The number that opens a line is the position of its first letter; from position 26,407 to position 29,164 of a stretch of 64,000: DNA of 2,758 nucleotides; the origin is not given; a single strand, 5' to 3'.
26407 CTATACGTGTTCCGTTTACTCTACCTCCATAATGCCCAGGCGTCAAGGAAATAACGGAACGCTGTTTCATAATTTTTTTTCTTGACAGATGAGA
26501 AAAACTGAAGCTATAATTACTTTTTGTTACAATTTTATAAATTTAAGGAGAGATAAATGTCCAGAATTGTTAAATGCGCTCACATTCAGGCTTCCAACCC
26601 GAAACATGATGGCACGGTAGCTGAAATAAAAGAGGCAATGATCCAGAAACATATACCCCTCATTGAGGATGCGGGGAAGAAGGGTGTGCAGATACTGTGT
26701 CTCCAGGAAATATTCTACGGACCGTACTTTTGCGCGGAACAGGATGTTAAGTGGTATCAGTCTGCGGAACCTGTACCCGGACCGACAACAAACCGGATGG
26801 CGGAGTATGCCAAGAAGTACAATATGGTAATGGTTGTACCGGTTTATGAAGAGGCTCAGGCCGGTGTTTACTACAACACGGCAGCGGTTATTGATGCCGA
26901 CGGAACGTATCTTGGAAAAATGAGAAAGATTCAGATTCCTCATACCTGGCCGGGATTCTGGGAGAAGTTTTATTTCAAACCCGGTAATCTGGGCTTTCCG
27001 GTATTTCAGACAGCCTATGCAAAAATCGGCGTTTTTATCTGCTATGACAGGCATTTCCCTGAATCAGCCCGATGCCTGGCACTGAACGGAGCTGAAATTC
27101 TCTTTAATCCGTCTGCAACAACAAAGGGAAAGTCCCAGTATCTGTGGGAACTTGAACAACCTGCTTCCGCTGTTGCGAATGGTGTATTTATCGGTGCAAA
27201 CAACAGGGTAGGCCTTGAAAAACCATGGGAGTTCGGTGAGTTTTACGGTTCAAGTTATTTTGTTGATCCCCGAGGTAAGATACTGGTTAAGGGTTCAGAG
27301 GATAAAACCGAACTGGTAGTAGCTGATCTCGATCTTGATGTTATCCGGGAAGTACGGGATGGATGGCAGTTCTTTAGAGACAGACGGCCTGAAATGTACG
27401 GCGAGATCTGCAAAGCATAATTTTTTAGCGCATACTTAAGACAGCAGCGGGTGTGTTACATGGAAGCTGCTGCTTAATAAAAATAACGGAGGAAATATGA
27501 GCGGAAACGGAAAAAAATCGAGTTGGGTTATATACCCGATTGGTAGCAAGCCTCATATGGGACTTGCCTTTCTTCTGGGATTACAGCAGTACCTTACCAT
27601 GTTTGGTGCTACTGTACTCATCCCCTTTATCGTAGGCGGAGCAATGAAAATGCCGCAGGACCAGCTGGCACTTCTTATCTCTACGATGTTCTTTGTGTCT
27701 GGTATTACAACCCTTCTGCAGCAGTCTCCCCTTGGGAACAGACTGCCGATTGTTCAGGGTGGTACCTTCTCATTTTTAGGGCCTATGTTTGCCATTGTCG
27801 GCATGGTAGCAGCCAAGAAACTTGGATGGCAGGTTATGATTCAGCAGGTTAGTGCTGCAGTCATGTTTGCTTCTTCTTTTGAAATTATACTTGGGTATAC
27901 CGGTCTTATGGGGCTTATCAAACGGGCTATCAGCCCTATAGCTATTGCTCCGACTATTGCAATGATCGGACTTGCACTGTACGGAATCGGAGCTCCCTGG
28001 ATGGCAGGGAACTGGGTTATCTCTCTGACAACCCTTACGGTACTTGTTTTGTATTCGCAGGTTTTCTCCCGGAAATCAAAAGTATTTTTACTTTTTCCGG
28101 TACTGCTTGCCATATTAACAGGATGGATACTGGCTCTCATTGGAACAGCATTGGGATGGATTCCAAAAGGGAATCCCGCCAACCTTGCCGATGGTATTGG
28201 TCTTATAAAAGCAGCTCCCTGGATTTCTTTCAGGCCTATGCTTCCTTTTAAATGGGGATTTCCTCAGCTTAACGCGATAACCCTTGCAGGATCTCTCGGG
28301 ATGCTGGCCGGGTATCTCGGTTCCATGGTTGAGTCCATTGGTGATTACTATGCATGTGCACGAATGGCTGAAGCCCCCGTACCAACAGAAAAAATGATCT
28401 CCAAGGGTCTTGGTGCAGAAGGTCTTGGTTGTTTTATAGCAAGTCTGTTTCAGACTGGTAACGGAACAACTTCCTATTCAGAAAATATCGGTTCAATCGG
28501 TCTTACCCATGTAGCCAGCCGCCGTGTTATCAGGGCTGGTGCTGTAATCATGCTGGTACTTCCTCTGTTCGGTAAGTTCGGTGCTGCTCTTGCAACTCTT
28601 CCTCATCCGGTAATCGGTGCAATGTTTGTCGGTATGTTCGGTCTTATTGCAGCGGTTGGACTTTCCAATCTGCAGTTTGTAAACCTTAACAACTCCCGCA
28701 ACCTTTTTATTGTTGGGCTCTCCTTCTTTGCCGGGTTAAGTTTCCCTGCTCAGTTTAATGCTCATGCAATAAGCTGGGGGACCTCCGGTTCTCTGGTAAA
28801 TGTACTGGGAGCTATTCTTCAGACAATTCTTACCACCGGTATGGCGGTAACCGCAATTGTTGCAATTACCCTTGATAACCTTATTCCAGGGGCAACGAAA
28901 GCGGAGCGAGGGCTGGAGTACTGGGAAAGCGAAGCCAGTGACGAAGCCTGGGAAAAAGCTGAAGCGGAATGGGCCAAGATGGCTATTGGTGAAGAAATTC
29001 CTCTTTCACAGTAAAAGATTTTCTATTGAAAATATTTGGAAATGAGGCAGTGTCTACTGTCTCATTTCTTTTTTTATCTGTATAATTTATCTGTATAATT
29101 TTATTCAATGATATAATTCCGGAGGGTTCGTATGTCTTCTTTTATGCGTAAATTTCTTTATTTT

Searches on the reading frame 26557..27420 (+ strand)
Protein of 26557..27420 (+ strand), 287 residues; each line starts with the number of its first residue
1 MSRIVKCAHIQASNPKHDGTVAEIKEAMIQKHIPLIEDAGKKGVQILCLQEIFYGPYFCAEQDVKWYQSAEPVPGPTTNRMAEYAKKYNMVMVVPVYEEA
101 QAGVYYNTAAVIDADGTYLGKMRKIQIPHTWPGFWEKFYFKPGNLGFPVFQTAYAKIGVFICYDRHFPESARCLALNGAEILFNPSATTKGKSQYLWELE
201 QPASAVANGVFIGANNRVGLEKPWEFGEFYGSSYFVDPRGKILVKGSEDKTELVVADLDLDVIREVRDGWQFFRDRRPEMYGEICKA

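Call 33: search_protein_families(library=pfam, proteins=[window:26557-27420:+], max_evalue=0.00001)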
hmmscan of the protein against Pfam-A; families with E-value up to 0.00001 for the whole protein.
window:26557-27420:+ (287 aa): 1 family
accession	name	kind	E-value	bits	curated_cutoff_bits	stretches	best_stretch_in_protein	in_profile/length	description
PF00795.27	CN_hydrolase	-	9e-63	212.4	23.2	1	10-267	5-255/256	Carbon-nitrogen hydrolase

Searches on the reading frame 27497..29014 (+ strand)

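Call 33: search_protein_families(library=pfam, proteins=[window:27497-29014:+], max_evalue=0.00001)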
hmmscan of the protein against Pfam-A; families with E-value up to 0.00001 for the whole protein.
window:27497-29014:+ (505 aa): 1 family
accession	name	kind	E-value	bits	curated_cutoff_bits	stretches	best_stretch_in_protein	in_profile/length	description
PF00860.26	Xan_ur_permease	-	1.4e-74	251.6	27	1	25-420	4-387/389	Permease family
